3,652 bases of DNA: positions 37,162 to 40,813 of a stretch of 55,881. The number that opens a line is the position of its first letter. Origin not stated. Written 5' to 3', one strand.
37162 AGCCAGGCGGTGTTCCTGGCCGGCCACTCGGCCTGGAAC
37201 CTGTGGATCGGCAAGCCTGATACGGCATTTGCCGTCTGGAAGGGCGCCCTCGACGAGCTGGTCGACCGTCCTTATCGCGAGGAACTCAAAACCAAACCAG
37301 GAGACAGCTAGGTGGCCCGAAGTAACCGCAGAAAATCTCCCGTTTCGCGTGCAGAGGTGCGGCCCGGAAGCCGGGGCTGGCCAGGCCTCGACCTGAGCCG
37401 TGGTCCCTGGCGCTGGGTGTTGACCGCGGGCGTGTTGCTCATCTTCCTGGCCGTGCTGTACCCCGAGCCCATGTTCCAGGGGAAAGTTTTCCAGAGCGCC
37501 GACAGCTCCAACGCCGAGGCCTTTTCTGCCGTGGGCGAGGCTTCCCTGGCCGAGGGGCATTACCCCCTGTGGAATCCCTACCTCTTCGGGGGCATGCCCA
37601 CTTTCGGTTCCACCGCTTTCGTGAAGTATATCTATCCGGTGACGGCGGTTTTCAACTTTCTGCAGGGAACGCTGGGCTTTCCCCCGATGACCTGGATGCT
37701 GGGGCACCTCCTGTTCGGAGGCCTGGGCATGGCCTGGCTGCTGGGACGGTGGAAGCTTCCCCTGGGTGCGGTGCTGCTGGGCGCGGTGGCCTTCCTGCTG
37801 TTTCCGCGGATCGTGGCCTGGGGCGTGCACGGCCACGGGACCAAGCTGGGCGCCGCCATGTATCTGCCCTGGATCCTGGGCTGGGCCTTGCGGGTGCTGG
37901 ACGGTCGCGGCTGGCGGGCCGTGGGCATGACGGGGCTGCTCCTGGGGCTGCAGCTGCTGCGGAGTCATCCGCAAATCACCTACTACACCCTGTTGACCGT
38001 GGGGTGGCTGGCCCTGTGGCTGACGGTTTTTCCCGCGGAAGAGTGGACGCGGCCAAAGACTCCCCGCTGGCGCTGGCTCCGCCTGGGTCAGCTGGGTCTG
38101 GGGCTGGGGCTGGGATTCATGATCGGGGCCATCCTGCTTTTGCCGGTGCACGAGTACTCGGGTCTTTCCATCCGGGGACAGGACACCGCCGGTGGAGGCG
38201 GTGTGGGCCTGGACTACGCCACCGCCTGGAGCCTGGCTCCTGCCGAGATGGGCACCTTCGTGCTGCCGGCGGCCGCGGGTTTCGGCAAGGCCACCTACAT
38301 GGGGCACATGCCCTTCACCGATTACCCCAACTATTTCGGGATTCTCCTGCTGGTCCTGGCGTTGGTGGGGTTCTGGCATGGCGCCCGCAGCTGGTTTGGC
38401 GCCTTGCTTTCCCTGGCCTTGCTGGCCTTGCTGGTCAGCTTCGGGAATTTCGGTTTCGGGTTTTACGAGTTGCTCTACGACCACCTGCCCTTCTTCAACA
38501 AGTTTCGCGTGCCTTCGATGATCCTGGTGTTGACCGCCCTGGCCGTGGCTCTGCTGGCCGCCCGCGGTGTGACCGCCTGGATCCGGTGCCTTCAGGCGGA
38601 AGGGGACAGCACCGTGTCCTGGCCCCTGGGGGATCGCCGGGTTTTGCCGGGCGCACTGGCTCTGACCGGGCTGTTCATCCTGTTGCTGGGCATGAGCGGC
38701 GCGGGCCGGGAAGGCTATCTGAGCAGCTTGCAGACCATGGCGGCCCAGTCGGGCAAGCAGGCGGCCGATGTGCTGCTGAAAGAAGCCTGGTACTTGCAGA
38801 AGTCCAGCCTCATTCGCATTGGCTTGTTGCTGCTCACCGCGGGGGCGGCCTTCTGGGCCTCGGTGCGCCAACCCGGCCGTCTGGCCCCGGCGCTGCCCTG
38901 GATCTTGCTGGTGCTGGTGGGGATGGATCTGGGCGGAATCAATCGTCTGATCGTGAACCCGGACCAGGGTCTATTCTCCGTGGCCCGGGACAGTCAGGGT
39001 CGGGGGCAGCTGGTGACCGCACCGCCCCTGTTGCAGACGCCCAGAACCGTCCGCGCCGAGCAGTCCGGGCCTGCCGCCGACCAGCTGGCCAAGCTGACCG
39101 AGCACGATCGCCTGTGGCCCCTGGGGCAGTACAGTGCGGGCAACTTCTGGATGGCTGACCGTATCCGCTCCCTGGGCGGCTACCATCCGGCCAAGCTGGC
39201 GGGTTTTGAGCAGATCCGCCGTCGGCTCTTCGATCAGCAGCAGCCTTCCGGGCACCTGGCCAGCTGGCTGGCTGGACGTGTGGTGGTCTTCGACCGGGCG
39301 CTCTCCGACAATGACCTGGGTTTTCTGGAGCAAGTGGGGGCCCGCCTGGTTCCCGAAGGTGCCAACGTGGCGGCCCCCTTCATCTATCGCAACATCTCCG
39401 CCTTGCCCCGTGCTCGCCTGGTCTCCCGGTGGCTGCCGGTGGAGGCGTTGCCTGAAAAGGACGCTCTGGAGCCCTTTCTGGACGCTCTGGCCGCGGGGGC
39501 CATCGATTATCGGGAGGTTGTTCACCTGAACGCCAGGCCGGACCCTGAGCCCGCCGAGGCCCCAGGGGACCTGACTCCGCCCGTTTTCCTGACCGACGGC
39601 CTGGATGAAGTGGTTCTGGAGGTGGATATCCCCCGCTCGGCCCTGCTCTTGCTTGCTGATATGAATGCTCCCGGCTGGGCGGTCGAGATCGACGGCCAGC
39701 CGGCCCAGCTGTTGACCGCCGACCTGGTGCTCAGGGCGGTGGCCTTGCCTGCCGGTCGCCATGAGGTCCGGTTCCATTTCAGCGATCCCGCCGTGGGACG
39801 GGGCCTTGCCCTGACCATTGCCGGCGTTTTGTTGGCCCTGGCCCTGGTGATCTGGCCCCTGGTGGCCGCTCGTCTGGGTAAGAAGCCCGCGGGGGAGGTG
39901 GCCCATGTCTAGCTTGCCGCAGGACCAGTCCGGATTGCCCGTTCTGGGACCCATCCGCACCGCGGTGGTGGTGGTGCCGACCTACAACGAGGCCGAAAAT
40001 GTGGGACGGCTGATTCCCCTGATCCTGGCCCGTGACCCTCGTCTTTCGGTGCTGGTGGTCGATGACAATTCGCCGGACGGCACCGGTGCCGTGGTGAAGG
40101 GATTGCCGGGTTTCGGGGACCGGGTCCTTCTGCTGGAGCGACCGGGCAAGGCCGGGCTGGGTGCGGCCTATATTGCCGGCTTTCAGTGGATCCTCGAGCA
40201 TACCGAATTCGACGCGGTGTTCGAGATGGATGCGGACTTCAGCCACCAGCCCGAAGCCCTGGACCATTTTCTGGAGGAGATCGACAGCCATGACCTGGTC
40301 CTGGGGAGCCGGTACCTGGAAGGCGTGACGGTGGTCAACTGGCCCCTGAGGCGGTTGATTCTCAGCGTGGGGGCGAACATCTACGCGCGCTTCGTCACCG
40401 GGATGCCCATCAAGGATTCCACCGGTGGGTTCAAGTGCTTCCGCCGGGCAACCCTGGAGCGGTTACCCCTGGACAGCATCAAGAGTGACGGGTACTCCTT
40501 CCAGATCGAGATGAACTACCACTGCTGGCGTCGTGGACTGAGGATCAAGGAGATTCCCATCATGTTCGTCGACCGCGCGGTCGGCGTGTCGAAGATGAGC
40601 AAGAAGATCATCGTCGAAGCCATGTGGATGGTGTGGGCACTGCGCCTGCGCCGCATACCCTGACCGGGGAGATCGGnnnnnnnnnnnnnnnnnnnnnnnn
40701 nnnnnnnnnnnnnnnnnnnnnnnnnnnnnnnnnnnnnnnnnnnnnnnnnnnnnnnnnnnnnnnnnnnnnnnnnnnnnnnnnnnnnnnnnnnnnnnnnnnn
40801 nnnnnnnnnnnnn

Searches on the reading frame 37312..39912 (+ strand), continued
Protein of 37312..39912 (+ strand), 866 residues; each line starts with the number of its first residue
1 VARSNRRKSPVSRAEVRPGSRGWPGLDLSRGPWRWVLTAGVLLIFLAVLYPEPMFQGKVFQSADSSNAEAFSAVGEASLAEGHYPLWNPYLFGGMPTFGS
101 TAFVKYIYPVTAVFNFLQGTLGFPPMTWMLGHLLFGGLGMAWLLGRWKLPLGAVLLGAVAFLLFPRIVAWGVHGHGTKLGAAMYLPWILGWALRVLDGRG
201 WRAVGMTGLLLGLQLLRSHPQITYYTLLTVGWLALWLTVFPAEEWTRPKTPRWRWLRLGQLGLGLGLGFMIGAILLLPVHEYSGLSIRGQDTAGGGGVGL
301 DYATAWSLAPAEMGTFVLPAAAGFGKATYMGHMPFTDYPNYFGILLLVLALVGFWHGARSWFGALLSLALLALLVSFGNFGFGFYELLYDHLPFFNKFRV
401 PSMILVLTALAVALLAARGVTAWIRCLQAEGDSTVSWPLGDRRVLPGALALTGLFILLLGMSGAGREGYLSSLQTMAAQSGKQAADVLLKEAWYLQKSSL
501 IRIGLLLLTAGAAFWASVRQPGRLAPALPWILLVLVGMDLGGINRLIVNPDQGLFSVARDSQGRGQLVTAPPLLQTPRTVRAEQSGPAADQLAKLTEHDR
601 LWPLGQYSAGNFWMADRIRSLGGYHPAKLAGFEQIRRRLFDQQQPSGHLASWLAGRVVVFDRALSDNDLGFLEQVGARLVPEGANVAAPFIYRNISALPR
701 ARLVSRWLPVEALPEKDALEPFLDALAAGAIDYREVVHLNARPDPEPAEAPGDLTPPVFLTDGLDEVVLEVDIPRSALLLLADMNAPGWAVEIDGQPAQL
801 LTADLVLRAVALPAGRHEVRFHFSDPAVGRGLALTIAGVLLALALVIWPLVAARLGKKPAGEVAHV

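Call 60: predict_structure(alignment_id=A1)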
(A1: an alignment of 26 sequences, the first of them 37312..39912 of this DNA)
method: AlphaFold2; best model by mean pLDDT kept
length: 866 residues; sequences in the alignment: 26
mean_pLDDT: 82.6   pTM: 0.84
mean pLDDT of the five models: 82.6, 81.7, 81.2, 78.7, 77.9
residues with pLDDT >= 90: 409; 70-90: 307; 50-70: 83; < 50: 67
segments of 3 or more residues with pLDDT < 50: 1-27, 87-102, 289-296, 624-628, 858-866
pLDDT, mean of each block of 10 residues (from residue 1): 35 32 41 89 93 86 64 71 55 41 51 69 78 94 92 96 90 76 95 90 96 84 91 94 77 93 97 82 58 50 81 91 86 71 94 82 94 90 84 67 88 95 88 74 93 97 94 93 89 94 97 95 93 96 90 86 83 75 67 90 80 78 55 81 86 93 89 92 76 94 94 86 91 91 91 89 88 95 85 96 93 96 83 94 93 67 32
secondary structure, 60 per line:
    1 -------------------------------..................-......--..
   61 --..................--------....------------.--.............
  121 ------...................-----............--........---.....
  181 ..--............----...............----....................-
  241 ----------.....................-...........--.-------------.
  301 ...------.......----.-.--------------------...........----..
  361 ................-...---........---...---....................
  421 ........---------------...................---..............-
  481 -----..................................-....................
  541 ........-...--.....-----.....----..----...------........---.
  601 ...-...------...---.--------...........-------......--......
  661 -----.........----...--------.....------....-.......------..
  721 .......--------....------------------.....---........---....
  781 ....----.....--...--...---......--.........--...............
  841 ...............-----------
elements in order (helices of 4 or more, strands of 3 or more residues): H32-49 H51-56 H63-80 H89-92 H109-120 H127-145 H151-162 H165-172 H176-182 H185-196 H201-215 H220-239 H251-271 H273-283 H300-303 H310-316 H344-354 H359-376 H384-391 H401-428 H444-462 H466-479 H486-519 H521-548 E555-559 E565-569 H589-596 E600-603 H630-639 H647-652 E655-660 H666-674 E679-681 E690-694 E701-704 E706-709 H719-727 E736-739 E758-762 E766-773 E777-784 E789-793 E796-798 E801-803 E807-812 E815-823 H826-855

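Call 63: fold_search(model_id=the predicted structure, library=pdb)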
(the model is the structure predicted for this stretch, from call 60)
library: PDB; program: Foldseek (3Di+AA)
matches with E <= 10: 328; with E <= 0.001: 6
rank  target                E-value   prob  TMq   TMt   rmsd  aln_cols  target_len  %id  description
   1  6w98_A                3.3e-07  1.00  0.38  0.27  20.4       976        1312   14  Single-Particle Cryo-EM Structure of Arabinofuranosyltransferase AftD from Mycobacteria (released 2020-05-13)
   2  6wby                  5.2e-07  1.00  0.35  0.26  21.6       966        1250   14  Single-Particle Cryo-EM Structure of Arabinofuranosyltransferase AftD from Mycobacteria, Mutant R1389S Class 2 (released 2020-05-13)
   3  6wbx                  1.6e-05  1.00  0.33  0.24  22.6       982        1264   14  Single-Particle Cryo-EM Structure of Arabinofuranosyltransferase AftD from Mycobacteria, Mutant R1389S Class 1 (released 2020-05-13)
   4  5ezm                  8.8e-05  1.00  0.33  0.46  11.2       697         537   13  Crystal Structure of ArnT from Cupriavidus metallidurans in the apo state (released 2016-02-17)
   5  5f15                  9.1e-05  1.00  0.34  0.49  10.4       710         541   12  Crystal Structure of ArnT from Cupriavidus metallidurans bound to Undecaprenyl phosphate (released 2016-02-17)
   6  9n9j_I                4.3e-04  1.00  0.29  0.34  17.7       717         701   11  Structure of a GRP94 folding intermediate engaged with a CCDC134- and FKBP11-bound secretory translocon (released 2025-11-19)
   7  5ogl_A                1.5e-03  1.00  0.32  0.38  12.2       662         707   11  Structure of bacterial oligosaccharyltransferase PglB in complex with an acceptor peptide and an lipid-linked oligosac (released 2017-10-25)
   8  6gxc_A                3.8e-03  1.00  0.33  0.39  11.7       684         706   10  Bacterial oligosaccharyltransferase PglB in complex with an inhibitory peptide and a reactive lipid-linked oligosaccha (released 2018-11-14)
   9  7bvh_A                3.9e-03  0.99  0.27  0.24  19.2       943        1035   12  Crystal structure of arabinosyltransferase EmbC2-AcpM2 complex from Mycobacterium smegmatis complexed with di-arabinos (released 2020-04-29)
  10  7bvf_A                1.5e-02  0.97  0.31  0.26  20.4       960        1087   11  Cryo-EM structure of Mycobacterium tuberculosis arabinosyltransferase EmbA-EmbB-AcpM2 in complex with ethambutol (released 2020-04-29)
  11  8age_A                3.0e-02  0.99  0.25  0.33  13.6       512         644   11  Structure of yeast oligosaccharylransferase complex with acceptor peptide bound (released 2022-12-07)
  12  8agc_A                4.1e-02  0.99  0.30  0.35  18.1       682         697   12  Structure of yeast oligosaccharylransferase complex with lipid-linked oligosaccharide and non-acceptor peptide bound (released 2022-12-07)
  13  6s7o_A                4.6e-02  0.99  0.27  0.35  14.9       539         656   12  Cryo-EM structure of human oligosaccharyltransferase complex OST-A (released 2019-12-18)
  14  6p25_A                8.5e-02  1.00  0.20  0.23   7.5       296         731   13  Structure of S. cerevisiae protein O-mannosyltransferase Pmt1-Pmt2 complex bound to the sugar donor and a peptide acce (released 2019-07-10)
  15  8b24_A                1.3e-01  0.12  0.10  0.11  25.0       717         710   11  Time-resolved structure of K+-dependent Na+-PPase from Thermotoga maritima 3600-seconds post reaction initiation with  (released 2024-01-17)
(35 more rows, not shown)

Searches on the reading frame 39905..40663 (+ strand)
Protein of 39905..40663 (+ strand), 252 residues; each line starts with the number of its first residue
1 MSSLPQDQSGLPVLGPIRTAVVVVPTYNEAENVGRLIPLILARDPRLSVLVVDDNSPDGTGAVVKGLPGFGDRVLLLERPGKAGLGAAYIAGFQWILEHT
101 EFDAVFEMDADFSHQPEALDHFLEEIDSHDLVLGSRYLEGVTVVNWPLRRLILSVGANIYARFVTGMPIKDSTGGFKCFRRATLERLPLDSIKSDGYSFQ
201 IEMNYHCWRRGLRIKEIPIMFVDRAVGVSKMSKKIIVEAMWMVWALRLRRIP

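Call 3: search_protein_families(library=pfam, proteins=[window:39905-40663:+], max_evalue=0.001)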
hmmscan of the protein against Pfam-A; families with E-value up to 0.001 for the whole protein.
window:39905-40663:+ (252 aa): 2 families
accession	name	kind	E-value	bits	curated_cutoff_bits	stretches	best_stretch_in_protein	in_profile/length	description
PF00535.33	Glycos_transf_2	-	1.6e-24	87.2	23.3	1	22-186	2-166/168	Glycosyl transferase family 2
PF13641.12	Glyco_tranf_2_3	-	4.9e-05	23.9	27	1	21-215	4-202/230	Glycosyltransferase like family 2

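Call 9: search_protein_families(library=ncbifam, proteins=[window:39905-40663:+], max_evalue=0.001)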
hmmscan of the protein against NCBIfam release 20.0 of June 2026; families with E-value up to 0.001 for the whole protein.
window:39905-40663:+ (252 aa): 12 families
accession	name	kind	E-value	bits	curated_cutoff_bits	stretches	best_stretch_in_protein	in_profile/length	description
TIGR04182.1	glyco_TIGR04182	equivalog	1.5e-16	60.6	325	1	21-227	3-196/293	S-layer glycoprotein N-glycosyltransferase AglJ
NF058614.1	PPMAGASynPpgS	equivalog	5.6e-12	45.6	370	1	21-222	3-197/226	polyprenyl-phospho-N-acetylgalactosaminyl synthase PpgS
TIGR03469.1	HpnB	hypoth_equivalog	3e-09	36.4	379.25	1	19-136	45-170/386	hopene-associated glycosyltransferase HpnB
NF041391.1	DPhHxTase_Halo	equivalog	1.2e-08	34.2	375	1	26-225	3-187/213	dolichyl-phosphate hexose transferase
TIGR03937.1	PgaC_IcaA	equivalog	4e-07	29.3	422.3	1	18-129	45-153/407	poly-beta-1,6-N-acetyl-D-glucosamine synthase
NF007986.1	PRK10714.1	equivalog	1.5e-06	27.5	529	1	16-241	4-220/316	undecaprenyl-phosphate 4-deoxy-4-formamido-L-arabinose transferase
NF047588.1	GlcsyltransPgfSStrep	equivalog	3.4e-06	26.5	500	1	22-185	5-165/308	glycosyltransferase PgfS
NF053846.1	glyco_with_XrtP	equivalog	3.7e-06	25.9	520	1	23-122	46-154/440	XrtP-associated glycosyltransferase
TIGR04283.1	glyco_like_mftF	equivalog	2.2e-05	24.2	182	1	22-66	3-48/221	TIGR04283 family arsenosugar biosynthesis glycosyltransferase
NF045692.1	OglycostaseCruG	equivalog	0.00014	20.9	600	1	17-126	40-152/386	2'-O-glycosyltransferase CruG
TIGR03965.1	mycofact_glyco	equivalog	0.0003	19.8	280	1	17-128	73-181/467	mycofactocin biosynthesis glycosyltransferase MftF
NF041865.1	EpsU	equivalog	0.00039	19.6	700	1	15-155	36-176/394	exopolysaccharide biosynthesis GT2 family glycosyltransferase EpsU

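Call 74: search_solved_structures(query=window:39905-40663:+, max_evalue=0.00001)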
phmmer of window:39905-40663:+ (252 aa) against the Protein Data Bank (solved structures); distinct sequences matched with E-value up to 0.00001: 4.
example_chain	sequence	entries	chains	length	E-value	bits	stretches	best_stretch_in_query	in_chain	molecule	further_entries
5mlz_A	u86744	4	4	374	3.9e-25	91.8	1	21-246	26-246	Dolichol monophosphate mannose synthase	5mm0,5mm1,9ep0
9bhc_C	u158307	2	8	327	3.6e-07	33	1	15-241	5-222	Undecaprenyl-phosphate 4-deoxy-4-formamido-L-arabinose transferase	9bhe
8vxh_A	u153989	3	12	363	3.9e-07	32.9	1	15-241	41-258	Undecaprenyl-phosphate 4-deoxy-4-formamido-L-arabinose transferase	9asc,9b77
9hwj_A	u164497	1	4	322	5.7e-06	29.1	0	15-241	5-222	Undecaprenyl-phosphate 4-deoxy-4-formamido-L-arabinose transferase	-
